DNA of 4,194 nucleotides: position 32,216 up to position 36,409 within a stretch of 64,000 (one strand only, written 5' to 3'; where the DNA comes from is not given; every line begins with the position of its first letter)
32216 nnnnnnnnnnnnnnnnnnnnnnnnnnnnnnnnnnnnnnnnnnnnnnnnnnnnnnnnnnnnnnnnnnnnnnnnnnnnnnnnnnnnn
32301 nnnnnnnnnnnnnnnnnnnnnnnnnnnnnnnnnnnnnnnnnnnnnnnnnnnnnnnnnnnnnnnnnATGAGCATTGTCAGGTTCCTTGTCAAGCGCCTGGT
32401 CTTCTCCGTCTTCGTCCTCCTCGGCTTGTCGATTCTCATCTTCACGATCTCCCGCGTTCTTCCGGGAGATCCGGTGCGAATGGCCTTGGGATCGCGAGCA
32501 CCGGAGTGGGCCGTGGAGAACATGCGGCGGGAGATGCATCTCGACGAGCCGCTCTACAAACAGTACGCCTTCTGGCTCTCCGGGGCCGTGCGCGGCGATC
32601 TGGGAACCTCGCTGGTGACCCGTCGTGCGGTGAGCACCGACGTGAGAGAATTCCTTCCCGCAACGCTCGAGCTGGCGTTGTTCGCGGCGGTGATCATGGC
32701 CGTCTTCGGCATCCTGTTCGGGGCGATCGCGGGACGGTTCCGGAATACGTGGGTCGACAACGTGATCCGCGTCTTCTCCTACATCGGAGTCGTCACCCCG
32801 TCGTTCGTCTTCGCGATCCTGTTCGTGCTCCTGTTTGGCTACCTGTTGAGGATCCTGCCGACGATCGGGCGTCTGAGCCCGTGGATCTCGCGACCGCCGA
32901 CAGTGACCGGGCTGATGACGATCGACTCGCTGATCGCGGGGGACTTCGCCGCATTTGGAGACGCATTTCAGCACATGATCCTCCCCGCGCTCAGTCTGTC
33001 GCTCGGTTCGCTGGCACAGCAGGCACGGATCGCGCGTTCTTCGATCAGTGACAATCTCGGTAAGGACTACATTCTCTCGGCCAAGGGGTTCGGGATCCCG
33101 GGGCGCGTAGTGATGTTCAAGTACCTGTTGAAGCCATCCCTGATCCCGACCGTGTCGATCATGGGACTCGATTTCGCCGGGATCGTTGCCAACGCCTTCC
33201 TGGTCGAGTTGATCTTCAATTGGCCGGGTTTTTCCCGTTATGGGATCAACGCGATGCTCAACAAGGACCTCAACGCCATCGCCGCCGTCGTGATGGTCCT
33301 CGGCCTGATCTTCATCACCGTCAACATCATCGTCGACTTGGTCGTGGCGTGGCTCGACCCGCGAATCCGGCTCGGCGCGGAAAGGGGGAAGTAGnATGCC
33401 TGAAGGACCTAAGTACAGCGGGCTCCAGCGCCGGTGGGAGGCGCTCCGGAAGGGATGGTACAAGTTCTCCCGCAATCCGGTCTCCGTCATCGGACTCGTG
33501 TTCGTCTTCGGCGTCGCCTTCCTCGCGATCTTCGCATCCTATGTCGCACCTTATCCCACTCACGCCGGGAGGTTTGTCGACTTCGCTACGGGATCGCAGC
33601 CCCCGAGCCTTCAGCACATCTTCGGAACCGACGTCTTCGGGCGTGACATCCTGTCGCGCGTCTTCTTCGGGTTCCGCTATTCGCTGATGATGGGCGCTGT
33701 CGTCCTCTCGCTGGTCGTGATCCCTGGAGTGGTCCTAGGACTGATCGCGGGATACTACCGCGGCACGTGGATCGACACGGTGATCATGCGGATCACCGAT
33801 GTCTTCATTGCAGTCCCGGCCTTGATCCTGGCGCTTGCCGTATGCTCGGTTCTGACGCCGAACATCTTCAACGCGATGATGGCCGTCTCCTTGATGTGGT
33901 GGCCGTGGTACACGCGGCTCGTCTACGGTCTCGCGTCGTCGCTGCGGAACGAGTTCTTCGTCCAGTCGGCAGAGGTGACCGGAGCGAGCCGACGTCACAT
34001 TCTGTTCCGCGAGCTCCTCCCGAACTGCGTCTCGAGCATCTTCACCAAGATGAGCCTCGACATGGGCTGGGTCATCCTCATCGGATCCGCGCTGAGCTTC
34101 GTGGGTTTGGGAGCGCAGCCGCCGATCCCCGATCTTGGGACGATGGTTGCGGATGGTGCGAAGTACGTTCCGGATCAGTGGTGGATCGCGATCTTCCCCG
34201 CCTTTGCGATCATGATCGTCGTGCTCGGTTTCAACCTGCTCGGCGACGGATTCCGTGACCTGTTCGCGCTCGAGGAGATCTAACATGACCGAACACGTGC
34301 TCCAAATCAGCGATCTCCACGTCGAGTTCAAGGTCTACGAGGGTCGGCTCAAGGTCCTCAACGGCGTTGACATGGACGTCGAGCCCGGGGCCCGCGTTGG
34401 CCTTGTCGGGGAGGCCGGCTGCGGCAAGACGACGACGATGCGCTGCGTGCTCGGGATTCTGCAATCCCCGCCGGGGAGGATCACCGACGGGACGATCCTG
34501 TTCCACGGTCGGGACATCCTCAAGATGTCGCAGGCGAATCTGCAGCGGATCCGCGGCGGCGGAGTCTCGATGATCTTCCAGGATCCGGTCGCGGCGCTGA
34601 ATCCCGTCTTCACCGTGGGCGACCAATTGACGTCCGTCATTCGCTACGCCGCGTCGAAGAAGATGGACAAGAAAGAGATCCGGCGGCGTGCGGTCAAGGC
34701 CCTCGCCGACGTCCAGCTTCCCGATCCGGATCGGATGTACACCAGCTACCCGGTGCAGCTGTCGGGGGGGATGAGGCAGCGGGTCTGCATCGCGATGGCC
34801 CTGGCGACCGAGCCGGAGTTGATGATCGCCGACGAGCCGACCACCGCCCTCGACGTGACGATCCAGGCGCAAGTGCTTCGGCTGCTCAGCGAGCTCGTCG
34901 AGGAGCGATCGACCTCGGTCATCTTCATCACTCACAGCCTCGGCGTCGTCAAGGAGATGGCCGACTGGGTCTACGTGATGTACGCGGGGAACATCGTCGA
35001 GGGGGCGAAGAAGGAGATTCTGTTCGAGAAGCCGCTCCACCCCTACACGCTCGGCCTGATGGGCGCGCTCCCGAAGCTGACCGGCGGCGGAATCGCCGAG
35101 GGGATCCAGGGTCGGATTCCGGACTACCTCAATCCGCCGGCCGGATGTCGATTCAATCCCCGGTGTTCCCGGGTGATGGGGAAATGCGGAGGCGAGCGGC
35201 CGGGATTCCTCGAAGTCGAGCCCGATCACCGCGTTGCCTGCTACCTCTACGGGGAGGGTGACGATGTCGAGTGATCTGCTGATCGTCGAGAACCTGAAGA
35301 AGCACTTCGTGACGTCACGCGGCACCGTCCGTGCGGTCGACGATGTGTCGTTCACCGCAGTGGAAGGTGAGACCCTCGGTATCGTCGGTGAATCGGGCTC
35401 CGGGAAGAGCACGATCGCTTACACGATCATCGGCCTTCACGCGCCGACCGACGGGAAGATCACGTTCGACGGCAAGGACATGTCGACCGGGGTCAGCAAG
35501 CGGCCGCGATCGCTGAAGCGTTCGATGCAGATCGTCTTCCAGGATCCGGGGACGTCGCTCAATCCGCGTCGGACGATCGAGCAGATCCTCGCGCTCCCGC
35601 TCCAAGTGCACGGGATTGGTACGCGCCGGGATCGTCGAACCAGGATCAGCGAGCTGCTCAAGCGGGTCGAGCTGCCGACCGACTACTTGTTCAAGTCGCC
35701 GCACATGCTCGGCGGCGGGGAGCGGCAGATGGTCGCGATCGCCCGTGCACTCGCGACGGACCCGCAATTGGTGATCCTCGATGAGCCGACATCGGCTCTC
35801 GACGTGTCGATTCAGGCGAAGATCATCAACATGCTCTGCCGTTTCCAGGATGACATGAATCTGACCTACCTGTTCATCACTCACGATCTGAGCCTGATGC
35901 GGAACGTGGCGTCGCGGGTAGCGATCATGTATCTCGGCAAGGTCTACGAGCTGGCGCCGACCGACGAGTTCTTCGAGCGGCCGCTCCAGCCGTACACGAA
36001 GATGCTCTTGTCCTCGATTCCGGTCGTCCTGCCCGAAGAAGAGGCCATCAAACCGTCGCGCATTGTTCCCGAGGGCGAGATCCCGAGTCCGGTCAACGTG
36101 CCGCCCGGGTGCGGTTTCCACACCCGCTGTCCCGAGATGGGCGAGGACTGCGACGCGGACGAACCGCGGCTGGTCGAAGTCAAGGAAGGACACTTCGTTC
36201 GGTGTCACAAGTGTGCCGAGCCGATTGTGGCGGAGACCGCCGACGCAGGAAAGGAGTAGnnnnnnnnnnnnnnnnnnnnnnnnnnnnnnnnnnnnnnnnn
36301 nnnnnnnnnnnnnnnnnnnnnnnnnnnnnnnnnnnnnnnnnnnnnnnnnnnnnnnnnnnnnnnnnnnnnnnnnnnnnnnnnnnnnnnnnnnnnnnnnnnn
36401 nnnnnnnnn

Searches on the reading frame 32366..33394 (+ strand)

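Call 57: search_protein_families(library=pfam, proteins=[window:32366-33394:+], max_evalue=0.00001)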
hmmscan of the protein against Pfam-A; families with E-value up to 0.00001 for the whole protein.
window:32366-33394:+ (342 aa): 2 families
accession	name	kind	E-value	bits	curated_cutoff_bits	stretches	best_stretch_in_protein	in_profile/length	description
PF00528.27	BPD_transp_1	-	1.7e-37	129.4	26.4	1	115-335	1-183/184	Binding-protein-dependent transport system inner membrane component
PF19300.4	BPD_transp_1_N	-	7.8e-13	49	23.8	1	4-78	2-76/114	Binding-prot-dependent transport system membrane comp, N-term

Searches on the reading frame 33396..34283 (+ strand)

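Call 57: search_protein_families(library=pfam, proteins=[window:33396-34283:+], max_evalue=0.00001)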
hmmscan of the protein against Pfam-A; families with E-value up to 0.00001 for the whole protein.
window:33396-34283:+ (295 aa): 2 families
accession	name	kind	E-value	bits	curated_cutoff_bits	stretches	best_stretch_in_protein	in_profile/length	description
PF00528.27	BPD_transp_1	-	1.5e-27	97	26.4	1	111-290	1-178/184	Binding-protein-dependent transport system inner membrane component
PF12911.12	OppC_N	-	4.6e-09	36.5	23.9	1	18-70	4-53/53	N-terminal TM domain of oligopeptide transport permease C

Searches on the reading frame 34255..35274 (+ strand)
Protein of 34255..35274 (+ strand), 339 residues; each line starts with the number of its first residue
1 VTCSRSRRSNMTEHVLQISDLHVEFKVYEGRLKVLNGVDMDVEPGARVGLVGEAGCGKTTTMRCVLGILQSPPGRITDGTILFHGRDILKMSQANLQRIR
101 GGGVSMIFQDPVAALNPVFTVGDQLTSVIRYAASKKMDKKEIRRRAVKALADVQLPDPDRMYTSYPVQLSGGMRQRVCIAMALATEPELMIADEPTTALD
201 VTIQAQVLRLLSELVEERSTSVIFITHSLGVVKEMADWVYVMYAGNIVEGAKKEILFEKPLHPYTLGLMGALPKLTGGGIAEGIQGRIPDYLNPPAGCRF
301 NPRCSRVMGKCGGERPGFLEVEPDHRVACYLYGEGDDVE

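Call 57: search_protein_families(library=pfam, proteins=[window:34255-35274:+], max_evalue=0.00001)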
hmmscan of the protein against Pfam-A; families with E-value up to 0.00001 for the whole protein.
window:34255-35274:+ (339 aa): 3 families
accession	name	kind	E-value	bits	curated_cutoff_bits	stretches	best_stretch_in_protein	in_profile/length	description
PF00005.33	ABC_tran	-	7.1e-30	104.8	25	1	35-197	1-137/137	ABC transporter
PF08352.17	oligo_HPY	-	3.2e-16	59.9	27.1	1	248-311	1-65/65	Oligopeptide/dipeptide transporter, C-terminal region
PF13304.12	AAA_21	-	6.2e-08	33.5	27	1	167-232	236-303/304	AAA domain, putative AbiEii toxin, Type IV TA system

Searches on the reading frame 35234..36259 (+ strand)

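Call 57: search_protein_families(library=pfam, proteins=[window:35234-36259:+], max_evalue=0.00001)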
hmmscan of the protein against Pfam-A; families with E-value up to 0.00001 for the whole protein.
window:35234-36259:+ (341 aa): 4 families
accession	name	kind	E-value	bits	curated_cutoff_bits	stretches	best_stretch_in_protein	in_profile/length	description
PF00005.33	ABC_tran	-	1.7e-33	116.5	25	1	36-187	2-137/137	ABC transporter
PF08352.17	oligo_HPY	-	4.7e-15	56.2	27.1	1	239-306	2-65/65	Oligopeptide/dipeptide transporter, C-terminal region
PF02463.25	SMC_N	-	5.7e-08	32.9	40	1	47-231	26-211/220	RecF/RecN/SMC N terminal domain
PF13304.12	AAA_21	-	2.2e-07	31.7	27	1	131-222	193-303/304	AAA domain, putative AbiEii toxin, Type IV TA system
